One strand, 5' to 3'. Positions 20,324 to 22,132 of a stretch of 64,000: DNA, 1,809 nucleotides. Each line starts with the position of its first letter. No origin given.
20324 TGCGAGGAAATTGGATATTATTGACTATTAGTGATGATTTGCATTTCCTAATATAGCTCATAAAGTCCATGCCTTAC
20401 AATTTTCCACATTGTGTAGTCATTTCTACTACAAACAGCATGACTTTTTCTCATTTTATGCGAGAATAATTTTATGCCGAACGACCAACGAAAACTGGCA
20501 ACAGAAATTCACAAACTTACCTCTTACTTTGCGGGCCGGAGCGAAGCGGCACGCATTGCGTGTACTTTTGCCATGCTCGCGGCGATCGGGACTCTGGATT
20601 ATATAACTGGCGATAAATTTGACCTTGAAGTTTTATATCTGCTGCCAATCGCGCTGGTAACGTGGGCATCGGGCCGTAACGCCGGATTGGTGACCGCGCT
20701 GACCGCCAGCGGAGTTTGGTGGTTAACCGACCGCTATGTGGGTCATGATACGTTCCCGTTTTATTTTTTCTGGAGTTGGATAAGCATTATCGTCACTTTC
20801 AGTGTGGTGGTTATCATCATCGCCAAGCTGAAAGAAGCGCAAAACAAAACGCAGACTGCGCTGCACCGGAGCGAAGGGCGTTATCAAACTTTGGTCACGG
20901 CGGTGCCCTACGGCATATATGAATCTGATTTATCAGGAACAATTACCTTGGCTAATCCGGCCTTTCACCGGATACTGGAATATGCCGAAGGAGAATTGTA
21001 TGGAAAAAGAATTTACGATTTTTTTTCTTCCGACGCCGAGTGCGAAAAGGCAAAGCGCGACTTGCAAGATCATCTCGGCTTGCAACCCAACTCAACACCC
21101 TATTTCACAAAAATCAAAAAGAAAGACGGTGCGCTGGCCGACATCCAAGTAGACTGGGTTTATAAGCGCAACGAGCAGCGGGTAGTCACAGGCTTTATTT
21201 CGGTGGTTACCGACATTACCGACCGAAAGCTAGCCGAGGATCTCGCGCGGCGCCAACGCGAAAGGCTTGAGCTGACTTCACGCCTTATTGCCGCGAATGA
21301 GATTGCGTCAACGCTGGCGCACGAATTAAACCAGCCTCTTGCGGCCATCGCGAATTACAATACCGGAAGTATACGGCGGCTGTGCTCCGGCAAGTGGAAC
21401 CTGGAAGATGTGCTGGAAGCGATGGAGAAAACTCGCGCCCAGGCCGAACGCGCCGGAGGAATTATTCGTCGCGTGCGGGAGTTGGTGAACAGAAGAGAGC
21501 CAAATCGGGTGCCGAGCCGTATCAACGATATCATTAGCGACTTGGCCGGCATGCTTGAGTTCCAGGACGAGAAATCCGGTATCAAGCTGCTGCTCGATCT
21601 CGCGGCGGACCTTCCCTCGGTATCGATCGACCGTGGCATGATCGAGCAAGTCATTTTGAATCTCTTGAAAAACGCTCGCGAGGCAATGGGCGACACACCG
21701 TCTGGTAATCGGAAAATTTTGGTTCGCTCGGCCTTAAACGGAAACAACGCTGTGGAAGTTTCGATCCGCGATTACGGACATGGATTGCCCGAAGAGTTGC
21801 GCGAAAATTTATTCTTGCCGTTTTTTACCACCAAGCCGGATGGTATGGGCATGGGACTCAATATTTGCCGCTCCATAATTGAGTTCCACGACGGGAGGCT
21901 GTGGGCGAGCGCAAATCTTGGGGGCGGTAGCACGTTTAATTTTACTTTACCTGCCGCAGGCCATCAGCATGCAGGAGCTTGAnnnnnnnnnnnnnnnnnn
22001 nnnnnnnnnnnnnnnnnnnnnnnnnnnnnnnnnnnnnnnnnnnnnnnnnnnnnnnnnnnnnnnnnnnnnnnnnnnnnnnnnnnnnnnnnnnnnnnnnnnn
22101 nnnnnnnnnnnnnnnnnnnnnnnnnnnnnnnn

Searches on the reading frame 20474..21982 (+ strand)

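Call 83: search_protein_families(library=ncbifam, proteins=[window:20474-21982:+], max_evalue=1e-10)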
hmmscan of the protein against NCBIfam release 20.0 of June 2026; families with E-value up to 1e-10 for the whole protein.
window:20474-21982:+ (502 aa): 46 families (the best 25 are shown)
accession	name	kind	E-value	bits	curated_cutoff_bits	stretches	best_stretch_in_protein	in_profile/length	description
NF041777.1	sens_FixL_Rhizob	equivalog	9.6e-67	225.7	850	1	121-496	109-483/485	sensor protein FixL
NF008468.0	PRK11360.1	equivalog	4e-51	174.1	646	1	121-496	254-610/616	two-component system sensor histidine kinase AtoS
NF052574.1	HisKinEspCMyxo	equivalog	2.1e-38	132.1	1200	1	44-499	192-642/785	serine histidine kinase EspC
NF040750.1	tetrathio_HK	equivalog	6e-34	117.4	750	1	256-476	320-536/555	tetrathionate respiration histidine kinase TtrS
NF047874.1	MASE3_PAS_HK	subfamily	7.5e-33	114.2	560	2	366-495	496-626/655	MASE3 domain-containing sensor histidine kinase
NF006800.0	PRK09303.1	equivalog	9e-33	113.7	342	1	250-496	127-379/383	histidine kinase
NF007688.0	PRK10364.1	equivalog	5.1e-31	107.9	479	1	262-498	228-455/460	two-component system sensor histidine kinase ZraS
NF052573.1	HisKinEspAMyxo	equivalog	4.8e-30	104.2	1400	1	134-497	252-614/755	serine histidine kinase EspA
NF010411.0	PRK13837.1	equivalog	4.1e-29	101.2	647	1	243-498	419-679/828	two-component system VirA-like sensor kinase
NF047794.1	HisKinPtgB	equivalog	1.2e-28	99.8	1000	1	245-479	413-640/656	two-component system sensor histidine kinase PgtB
NF046020.1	HisKinCckABruc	equivalog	6e-28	97.2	1000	1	120-494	331-707/868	cell cycle histidine kinase CckA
NF033092.0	HK_WalK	equivalog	3.5e-26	91.9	725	1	117-493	244-593/594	cell wall metabolism sensor histidine kinase WalK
NF046026.1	HisKinCckACaul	equivalog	5e-26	91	1000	1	121-498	167-536/678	cell cycle histidine kinase CckA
NF046044.1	PnpS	equivalog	9.7e-24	84.1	400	1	116-493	36-390/390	two-component system histidine kinase PnpS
NF041880.1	EPS_EpsF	equivalog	2.1e-23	82.6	900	1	130-493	139-492/492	response regulator EpsF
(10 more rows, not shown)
